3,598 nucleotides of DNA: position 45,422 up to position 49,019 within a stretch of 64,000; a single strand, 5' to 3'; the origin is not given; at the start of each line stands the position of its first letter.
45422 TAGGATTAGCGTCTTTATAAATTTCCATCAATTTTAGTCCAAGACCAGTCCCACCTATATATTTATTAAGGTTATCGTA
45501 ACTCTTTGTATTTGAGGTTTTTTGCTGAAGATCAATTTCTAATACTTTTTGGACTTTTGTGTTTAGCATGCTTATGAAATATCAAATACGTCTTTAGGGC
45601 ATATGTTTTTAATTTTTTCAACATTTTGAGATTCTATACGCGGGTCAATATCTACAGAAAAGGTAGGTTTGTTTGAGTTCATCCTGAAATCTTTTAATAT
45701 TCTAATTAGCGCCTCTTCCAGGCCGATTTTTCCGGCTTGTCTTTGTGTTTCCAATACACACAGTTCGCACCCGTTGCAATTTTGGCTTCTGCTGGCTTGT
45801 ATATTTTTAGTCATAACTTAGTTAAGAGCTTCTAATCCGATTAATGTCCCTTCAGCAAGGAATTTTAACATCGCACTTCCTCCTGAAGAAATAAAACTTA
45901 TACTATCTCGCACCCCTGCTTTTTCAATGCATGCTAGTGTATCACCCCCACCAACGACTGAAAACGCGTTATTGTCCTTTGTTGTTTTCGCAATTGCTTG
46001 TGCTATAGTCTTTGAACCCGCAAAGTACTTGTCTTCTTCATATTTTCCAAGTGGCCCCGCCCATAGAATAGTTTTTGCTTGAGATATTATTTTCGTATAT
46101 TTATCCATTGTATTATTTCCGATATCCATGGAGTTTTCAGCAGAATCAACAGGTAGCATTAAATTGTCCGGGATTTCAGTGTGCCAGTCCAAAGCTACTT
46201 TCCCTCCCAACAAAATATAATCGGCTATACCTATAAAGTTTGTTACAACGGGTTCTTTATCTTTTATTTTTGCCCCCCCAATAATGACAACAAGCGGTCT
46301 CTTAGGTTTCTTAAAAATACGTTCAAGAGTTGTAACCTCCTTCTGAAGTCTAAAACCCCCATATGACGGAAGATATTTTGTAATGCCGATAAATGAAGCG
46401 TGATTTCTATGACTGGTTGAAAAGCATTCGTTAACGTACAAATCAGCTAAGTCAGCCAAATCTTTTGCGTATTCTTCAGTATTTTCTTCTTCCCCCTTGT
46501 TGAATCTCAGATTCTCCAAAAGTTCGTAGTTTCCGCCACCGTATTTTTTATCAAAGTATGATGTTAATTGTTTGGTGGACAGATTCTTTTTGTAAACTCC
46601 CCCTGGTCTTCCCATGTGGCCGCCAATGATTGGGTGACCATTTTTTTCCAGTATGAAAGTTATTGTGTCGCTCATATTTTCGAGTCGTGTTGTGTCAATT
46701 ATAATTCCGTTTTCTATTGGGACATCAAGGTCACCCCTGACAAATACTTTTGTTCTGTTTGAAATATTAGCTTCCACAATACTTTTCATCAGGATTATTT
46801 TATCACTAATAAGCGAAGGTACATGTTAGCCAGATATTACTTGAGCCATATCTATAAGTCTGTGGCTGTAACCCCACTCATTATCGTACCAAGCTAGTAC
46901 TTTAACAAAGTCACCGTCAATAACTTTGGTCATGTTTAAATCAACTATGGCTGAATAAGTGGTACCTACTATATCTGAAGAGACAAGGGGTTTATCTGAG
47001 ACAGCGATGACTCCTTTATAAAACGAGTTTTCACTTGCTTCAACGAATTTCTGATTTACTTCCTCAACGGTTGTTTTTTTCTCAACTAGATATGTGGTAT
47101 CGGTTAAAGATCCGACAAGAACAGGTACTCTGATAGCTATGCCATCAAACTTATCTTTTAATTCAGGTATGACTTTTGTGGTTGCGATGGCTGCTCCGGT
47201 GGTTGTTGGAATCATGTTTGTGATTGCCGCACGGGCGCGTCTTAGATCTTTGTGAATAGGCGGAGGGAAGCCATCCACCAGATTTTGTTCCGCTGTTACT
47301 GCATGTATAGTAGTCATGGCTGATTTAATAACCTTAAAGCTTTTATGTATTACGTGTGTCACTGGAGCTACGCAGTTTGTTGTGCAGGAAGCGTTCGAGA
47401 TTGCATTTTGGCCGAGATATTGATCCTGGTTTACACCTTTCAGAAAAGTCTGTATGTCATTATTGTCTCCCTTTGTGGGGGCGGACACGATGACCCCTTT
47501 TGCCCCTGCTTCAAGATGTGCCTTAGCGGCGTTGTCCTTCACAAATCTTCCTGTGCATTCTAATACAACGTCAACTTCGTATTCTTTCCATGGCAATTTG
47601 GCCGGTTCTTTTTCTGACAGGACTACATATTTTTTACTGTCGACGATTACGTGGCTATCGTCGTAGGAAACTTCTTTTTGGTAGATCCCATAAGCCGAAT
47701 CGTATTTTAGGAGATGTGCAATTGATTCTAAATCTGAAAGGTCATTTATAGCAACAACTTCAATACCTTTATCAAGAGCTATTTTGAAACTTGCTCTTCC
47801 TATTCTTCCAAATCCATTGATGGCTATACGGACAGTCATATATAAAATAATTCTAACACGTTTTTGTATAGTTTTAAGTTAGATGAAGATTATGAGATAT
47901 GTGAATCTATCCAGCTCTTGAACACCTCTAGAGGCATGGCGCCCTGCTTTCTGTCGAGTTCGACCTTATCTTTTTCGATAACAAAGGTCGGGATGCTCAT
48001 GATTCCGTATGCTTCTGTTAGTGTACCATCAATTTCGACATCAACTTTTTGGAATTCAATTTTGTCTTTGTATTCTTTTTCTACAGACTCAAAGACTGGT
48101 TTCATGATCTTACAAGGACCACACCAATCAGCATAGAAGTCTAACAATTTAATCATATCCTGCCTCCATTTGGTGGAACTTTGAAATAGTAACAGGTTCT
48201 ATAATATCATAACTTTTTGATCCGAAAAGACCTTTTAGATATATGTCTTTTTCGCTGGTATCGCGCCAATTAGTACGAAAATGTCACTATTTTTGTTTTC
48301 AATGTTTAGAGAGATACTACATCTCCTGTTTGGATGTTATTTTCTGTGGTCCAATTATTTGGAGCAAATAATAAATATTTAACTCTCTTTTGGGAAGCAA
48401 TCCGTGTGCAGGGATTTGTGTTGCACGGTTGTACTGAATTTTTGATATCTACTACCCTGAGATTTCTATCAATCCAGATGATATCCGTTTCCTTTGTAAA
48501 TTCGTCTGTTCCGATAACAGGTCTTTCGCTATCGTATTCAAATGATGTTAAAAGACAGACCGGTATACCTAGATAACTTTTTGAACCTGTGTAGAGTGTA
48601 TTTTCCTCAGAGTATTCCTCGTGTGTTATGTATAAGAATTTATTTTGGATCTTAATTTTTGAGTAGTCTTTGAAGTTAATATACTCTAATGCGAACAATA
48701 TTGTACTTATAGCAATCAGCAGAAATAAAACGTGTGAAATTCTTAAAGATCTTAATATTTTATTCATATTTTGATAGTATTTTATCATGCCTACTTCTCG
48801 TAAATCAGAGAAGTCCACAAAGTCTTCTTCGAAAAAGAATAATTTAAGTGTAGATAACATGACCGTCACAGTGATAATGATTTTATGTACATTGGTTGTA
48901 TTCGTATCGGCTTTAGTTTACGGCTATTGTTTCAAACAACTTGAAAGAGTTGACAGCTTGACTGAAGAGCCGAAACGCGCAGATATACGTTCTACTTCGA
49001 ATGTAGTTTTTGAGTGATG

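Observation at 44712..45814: Mini aldehyde:ferredoxin-oxidoreductase-like protein plus a small ferredoxin inserted inside the gap-pgk-tpiA operon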

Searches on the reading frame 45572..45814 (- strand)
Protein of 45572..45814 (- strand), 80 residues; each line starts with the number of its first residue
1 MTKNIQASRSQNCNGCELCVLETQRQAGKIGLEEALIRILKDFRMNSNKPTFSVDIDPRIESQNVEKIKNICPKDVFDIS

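Call 3: search_protein_families(library=pfam, proteins=[window:45572-45814:-], max_evalue=1)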
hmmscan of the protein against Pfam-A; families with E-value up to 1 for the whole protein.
window:45572-45814:- (80 aa): 0 families

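Call 4: search_protein_families(library=ncbifam, proteins=[window:45572-45814:-], max_evalue=1)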
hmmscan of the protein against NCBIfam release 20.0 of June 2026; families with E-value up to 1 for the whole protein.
window:45572-45814:- (80 aa): 0 families

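Call 23: search_solved_structures(query=A2, max_evalue=10, show_alignments=3)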
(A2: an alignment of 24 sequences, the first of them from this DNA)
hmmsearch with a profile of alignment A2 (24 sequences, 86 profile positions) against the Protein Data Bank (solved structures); distinct sequences matched with E-value up to 10: 28.
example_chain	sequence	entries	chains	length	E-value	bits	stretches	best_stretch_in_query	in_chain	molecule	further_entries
3rfi_A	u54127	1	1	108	0.24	14.6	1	12-36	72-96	Asp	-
8ys5_D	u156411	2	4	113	0.27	14.4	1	3-21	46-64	2-oxoglutarate:acceptor oxidoreductase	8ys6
4nb4_A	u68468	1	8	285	0.36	14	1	28-73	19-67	Type II pantothenate kinase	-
6hdi_A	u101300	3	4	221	0.41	13.9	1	24-77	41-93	Beta-phosphoglucomutase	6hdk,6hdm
5djo_A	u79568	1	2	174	0.47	13.7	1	3-63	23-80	Kinesin-like protein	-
2ews_A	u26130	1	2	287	0.58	13.4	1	29-73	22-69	Pantothenate kinase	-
6avp_A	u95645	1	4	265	0.66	13.2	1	29-73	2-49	Type II pantothenate kinase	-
6awg_A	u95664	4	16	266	0.66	13.2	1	29-73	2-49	Type II pantothenate kinase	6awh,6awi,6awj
6ebv_A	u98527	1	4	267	0.66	13.2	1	29-73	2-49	Type II pantothenate kinase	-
4m7x_A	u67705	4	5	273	0.69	13.1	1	29-73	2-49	Type II pantothenate kinase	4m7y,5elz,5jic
6hdh_A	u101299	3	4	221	0.72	13.1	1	24-77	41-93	Beta-phosphoglucomutase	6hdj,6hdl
5ok0_A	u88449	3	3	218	0.72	13.1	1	24-77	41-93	Beta-phosphoglucomutase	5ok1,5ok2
5ojz_A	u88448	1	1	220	0.73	13.1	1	24-77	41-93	Beta-phosphoglucomutase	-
6ydj_A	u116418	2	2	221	0.73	13.1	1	24-77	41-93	Beta-phosphoglucomutase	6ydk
8q1c_A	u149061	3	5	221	0.73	13.1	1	24-77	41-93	Beta-phosphoglucomutase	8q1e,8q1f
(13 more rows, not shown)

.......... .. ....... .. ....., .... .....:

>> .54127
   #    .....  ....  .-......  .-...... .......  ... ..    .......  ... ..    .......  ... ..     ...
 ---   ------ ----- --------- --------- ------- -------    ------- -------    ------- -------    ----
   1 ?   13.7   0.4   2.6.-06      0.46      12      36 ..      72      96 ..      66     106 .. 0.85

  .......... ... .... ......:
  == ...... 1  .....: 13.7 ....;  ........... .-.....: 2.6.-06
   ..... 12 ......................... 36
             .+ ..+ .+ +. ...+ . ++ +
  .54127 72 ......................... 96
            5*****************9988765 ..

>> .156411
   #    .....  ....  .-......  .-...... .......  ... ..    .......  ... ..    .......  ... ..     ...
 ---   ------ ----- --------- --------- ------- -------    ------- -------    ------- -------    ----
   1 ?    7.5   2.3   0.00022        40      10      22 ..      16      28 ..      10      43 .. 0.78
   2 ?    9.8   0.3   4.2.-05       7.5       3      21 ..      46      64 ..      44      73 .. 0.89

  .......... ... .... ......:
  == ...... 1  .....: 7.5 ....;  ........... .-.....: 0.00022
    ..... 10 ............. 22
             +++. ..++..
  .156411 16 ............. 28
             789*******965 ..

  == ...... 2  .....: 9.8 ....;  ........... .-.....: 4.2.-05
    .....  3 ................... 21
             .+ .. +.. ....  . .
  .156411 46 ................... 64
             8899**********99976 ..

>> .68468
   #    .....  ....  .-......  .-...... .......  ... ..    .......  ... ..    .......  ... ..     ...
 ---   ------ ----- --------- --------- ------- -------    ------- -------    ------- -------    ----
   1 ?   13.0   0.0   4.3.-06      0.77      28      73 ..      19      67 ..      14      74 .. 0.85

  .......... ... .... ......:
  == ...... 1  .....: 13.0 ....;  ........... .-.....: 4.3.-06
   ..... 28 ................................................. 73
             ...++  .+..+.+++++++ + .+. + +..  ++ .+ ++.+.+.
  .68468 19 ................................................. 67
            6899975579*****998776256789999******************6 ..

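Call 24: search_protein_families(library=pfam, alignment_id=A2, max_evalue=10)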
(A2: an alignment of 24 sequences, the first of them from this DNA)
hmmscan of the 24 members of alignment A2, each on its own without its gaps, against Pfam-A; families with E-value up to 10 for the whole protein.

A. member 1, seq(80 aa): 0 families

B. families by the number of members that match (of 24 scanned): 22 families
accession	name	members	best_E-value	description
PF00037.32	Fer4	21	0.00019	4Fe-4S binding domain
PF12800.12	Fer4_4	18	0.033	4Fe-4S binding domain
PF12837.12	Fer4_6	16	0.0034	4Fe-4S binding domain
PF12797.12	Fer4_2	16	0.022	4Fe-4S binding domain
PF07530.16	PRE_C2HC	10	0.00016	Associated with zinc fingers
PF12838.12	Fer4_7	9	0.00043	4Fe-4S dicluster domain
PF13459.11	Fer4_15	9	0.0084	4Fe-4S single cluster domain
PF14697.11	Fer4_21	8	0.013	4Fe-4S dicluster domain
PF15643.12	Tox-PL-2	6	0.0014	Papain fold toxin 2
PF05187.19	Fer4_ETF_QO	5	0.061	Electron transfer flavoprotein-ubiquinone oxidoreductase, 4Fe-4S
PF13370.11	Fer4_13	4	0.0016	4Fe-4S single cluster domain of Ferredoxin I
PF13746.11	Fer4_18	4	0.013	4Fe-4S dicluster domain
PF22117.2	Fer4_Nqo3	2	0.031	NADH-quinone oxidoreductase subunit 3, ferredoxin-like domain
PF13187.11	Fer4_9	2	0.045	4Fe-4S dicluster domain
PF16994.11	Glyco_trans_4_5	1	0.017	Glycosyl-transferase family 4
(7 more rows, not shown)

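Call 48: find_homologous_proteins(query=A2, max_evalue=0.001)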
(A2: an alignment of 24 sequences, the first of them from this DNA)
Query A2 (24 sequences) (80 aa, profile of the alignment): 489 proteins with E <= 0.001 among 1086 candidates; the best 120 are listed.
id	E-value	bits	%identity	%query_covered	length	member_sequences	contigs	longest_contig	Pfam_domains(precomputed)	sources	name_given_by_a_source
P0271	6.2e-37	143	51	100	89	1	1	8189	-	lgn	-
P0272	7.5e-37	143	56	100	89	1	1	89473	-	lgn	-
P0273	8.9e-37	143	47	99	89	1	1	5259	-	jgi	-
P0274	1.1e-36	142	49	91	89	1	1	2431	-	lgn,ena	-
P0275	1.3e-36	142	48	100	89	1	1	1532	-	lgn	-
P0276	1.5e-36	142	54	100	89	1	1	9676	-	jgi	-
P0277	2.5e-36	141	51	100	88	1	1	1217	-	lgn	-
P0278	2.8e-36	141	47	99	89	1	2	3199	-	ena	-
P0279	3.7e-36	141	51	99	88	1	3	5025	-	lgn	-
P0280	4.9e-36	140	48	91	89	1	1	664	-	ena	-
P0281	5.6e-36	140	51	99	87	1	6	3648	-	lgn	-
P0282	6.5e-36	140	49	91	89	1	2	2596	-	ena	-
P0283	6.7e-36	140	53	99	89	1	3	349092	-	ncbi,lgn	-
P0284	7.4e-36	140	52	99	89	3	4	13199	-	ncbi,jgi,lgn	-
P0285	8.4e-36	140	53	99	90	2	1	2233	-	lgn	-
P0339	1.5e-33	132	41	99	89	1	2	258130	PF00037.33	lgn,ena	-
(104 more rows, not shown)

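Call 55: predict_structure(alignment_id=A3)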
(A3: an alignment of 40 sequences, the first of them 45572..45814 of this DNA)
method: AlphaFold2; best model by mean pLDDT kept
length: 80 residues; sequences in the alignment: 40
mean_pLDDT: 87.3   pTM: 0.72
mean pLDDT of the five models: 87.3, 84.1, 82.6, 71.0, 51.2
residues with pLDDT >= 90: 49; 70-90: 25; 50-70: 6; < 50: 0
segments of 3 or more residues with pLDDT < 50: none
pLDDT, mean of each block of 10 residues (from residue 1): 86 91 87 82 76 91 93 93
secondary structure, 60 per line:
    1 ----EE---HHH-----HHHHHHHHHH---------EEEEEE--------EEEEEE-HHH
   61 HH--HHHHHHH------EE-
elements in order: H18-27 E37-42 E51-56 H58-62 H65-71

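Call 60: fold_search(model_id=the predicted structure, library=pdb)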
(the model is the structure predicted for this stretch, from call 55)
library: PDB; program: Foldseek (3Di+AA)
matches with E <= 10: 273; with E <= 0.001: 0
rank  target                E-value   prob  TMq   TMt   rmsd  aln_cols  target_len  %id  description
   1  8c0z_C                1.1e-01  0.85  0.53  0.30  12.1       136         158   10  CryoEM structure of a tungsten-containing aldehyde oxidoreductase from Aromatoleum aromaticum (released 2023-05-31)
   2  9vap_B                1.9e-01  0.60  0.43  0.23   5.2        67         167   12  Cryo-EM structure of formate dehydrogenase from Shewanella oneidensis MR-1 (SoFdhAB) (released 2026-04-08)
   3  6l7o_I                2.5e-01  0.72  0.52  0.25   4.3        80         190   20  cryo-EM structure of cyanobacteria Fd-NDH-1L complex (released 2020-02-19)
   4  5t5i_G                3.5e-01  0.60  0.53  0.53   6.0        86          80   16  TUNGSTEN-CONTAINING FORMYLMETHANOFURAN DEHYDROGENASE FROM METHANOTHERMOBACTER WOLFEII, ORTHORHOMBIC FORM AT 1.9 A (released 2016-10-19)
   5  6khi_I                4.0e-01  0.57  0.50  0.25   4.1        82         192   18  Supercomplex for cylic electron transport in cyanobacteria (released 2020-02-12)
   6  2dql_A                4.5e-01  0.28  0.30  0.23   4.2        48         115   10  Crystal structure of the circadian clock associated protein Pex from anabaena (released 2007-05-29)
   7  6hum_I                4.8e-01  0.84  0.60  0.28   3.1        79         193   16  Structure of the photosynthetic complex I from Thermosynechococcus elongatus (released 2019-01-09)
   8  4dm4_A                4.8e-01  0.11  0.26  0.14  12.8        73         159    8  The conserved domain of yeast Cdc73 (released 2012-08-22)
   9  5d80_G                5.5e-01  0.14  0.28  0.12   7.6        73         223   18  Crystal Structure of Yeast V1-ATPase in the Autoinhibited Form (released 2016-06-08)
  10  4rnd_A                6.3e-01  0.10  0.27  0.15   8.4        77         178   18  Crystal Structure of the subunit DF-assembly of the eukaryotic V-ATPase. (released 2014-12-10)
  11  5t5i_P                6.7e-01  0.41  0.53  0.52   6.1        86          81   16  TUNGSTEN-CONTAINING FORMYLMETHANOFURAN DEHYDROGENASE FROM METHANOTHERMOBACTER WOLFEII, ORTHORHOMBIC FORM AT 1.9 A (released 2016-10-19)
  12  9grx_I                7.2e-01  0.69  0.59  0.33   3.8        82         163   17  NDH-PSI-LHCI supercomplex from S. oleracea (released 2025-02-12)
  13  5yfb_A                7.7e-01  0.20  0.31  0.05   5.0        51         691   14  Crystal structure of a new DPP III family member (released 2018-01-03)
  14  9gxp_A                8.2e-01  0.04  0.21  0.04  13.2       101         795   10  C. thermocellum UvrA in complex with DNA with an abasic site (basal conformation) (released 2025-12-24)
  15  6x1o_B                8.8e-01  0.51  0.58  0.31  11.5       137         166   14  WOR5 from Pyrococcus furiosus, as crystallized (released 2021-11-24)
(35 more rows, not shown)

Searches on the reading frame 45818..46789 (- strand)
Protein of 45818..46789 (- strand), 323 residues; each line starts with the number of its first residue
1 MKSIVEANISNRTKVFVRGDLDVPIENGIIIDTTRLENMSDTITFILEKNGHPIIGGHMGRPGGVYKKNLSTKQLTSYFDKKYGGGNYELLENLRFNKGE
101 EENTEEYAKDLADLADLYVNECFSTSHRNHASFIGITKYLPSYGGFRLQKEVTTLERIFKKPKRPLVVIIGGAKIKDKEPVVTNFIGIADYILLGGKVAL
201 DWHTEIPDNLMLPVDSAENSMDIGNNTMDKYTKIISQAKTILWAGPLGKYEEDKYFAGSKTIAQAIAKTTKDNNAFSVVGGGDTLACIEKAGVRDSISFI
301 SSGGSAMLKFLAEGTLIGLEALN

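Call 3: search_protein_families(library=pfam, proteins=[window:45818-46789:-], max_evalue=1)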
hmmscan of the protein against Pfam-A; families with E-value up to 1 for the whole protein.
window:45818-46789:- (323 aa): 1 family
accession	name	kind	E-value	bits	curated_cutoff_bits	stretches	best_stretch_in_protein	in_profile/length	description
PF00162.24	PGK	-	5.8e-85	286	27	2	12-200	8-218/379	Phosphoglycerate kinase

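Call 4: search_protein_families(library=ncbifam, proteins=[window:45818-46789:-], max_evalue=1)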
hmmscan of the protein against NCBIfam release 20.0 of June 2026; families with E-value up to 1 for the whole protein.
window:45818-46789:- (323 aa): 1 family
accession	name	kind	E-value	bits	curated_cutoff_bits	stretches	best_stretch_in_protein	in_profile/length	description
NF010569.0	PRK13962.1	equivalog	8e-79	265.5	883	3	86-200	110-224/645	bifunctional phosphoglycerate kinase/triosephosphate isomerase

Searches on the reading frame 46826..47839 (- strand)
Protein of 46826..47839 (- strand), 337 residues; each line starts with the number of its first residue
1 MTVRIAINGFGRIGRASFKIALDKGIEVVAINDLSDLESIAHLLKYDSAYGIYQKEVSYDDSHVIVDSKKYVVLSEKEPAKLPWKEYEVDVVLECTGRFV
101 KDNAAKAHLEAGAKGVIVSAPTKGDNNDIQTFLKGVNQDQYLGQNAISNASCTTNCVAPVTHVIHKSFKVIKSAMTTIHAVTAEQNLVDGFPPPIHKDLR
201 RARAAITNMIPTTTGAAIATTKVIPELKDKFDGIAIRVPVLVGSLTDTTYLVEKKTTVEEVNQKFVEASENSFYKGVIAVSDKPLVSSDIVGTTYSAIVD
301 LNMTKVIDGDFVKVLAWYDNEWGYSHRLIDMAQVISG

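Call 3: search_protein_families(library=pfam, proteins=[window:46826-47839:-], max_evalue=1)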
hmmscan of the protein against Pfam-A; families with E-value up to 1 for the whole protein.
window:46826-47839:- (337 aa): 5 families
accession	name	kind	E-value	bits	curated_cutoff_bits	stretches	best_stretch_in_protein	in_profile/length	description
PF02800.25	Gp_dh_C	-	1.3e-52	178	24.4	1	157-318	1-158/158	Glyceraldehyde 3-phosphate dehydrogenase, C-terminal domain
PF00044.30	Gp_dh_N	-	2.3e-35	121.3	31.7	1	3-101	1-100/101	Glyceraldehyde 3-phosphate dehydrogenase, NAD binding domain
PF00208.27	ELFV_dehydrog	-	0.0033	17.6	23.4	1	4-117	34-141/241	Glutamate/Leucine/Phenylalanine/Valine dehydrogenase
PF02774.23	Semialdhyde_dhC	-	0.029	15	26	1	217-274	80-133/184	Semialdehyde dehydrogenase, dimerisation domain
PF02826.25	2-Hacid_dh_C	-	0.096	12.5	25.1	1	4-37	38-71/178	D-isomer specific 2-hydroxyacid dehydrogenase, NAD binding domain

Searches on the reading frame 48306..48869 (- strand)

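Call 59: search_protein_families(library=pfam, proteins=[window:48306-48869:-], max_evalue=0.00001)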
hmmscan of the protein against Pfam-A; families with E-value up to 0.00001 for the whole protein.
window:48306-48869:- (187 aa): 1 family
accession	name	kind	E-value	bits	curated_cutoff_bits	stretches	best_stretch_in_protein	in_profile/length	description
PF02643.20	DUF192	-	1.1e-07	32.3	27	1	122-186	43-95/96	Uncharacterized ACR, COG1430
